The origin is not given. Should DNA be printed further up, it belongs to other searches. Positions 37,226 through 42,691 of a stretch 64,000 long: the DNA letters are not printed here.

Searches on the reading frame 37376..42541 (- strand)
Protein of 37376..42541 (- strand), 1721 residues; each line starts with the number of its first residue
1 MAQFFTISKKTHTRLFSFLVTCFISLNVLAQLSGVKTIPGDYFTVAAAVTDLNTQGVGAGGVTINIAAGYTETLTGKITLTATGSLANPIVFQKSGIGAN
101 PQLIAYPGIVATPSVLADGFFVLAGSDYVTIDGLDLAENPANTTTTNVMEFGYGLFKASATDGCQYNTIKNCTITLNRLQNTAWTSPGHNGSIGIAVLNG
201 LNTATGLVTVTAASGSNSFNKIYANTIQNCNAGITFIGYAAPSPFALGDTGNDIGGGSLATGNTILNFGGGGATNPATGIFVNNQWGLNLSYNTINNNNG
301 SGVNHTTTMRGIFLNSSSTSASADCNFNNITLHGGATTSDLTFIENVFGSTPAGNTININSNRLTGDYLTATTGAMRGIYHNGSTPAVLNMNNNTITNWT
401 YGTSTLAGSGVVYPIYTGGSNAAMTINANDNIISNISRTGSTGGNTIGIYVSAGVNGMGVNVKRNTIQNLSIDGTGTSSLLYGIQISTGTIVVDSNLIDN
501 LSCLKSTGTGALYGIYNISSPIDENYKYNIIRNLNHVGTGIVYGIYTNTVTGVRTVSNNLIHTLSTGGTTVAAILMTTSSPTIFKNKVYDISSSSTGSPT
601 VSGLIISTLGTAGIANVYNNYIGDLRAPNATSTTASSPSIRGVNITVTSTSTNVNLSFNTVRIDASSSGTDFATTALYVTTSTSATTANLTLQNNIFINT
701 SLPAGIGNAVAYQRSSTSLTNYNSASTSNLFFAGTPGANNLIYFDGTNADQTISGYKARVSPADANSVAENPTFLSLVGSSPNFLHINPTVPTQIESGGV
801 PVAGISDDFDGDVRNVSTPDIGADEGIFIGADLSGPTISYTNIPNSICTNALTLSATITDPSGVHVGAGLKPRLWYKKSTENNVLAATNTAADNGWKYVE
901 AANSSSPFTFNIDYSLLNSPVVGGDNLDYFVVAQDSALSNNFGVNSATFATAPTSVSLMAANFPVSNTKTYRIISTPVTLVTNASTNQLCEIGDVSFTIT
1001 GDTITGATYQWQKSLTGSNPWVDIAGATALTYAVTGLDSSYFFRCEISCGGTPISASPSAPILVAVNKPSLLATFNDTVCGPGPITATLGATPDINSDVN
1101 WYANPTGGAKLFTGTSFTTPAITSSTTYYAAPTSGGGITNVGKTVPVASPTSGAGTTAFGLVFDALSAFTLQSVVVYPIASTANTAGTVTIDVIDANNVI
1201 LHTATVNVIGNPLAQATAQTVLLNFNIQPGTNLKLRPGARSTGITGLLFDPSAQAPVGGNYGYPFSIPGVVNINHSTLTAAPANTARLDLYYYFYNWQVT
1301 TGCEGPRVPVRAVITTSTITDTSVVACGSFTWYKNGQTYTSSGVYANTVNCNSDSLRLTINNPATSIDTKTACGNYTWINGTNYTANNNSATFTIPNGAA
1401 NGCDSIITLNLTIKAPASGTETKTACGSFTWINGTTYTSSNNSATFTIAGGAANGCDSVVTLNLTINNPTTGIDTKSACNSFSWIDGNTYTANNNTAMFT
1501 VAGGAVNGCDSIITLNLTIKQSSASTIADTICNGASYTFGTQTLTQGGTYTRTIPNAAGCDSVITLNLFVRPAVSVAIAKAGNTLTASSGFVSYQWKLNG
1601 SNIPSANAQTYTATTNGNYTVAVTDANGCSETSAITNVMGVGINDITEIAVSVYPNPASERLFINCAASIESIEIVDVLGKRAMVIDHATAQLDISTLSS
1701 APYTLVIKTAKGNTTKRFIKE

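Call 72: search_protein_families(library=pfam, proteins=[window:37376-42541:-], max_evalue=0.001)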
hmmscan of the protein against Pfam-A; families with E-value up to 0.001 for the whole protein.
window:37376-42541:- (1721 aa): 2 families
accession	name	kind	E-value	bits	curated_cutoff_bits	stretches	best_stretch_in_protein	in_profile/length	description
PF19081.6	Ig_7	-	7.2e-12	45.9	27.3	1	1075-1137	8-69/84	Ig-like domain CHU_C associated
PF18962.6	Por_Secre_tail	-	3.9e-09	37.1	27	1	1653-1719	1-74/75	Secretion system C-terminal sorting domain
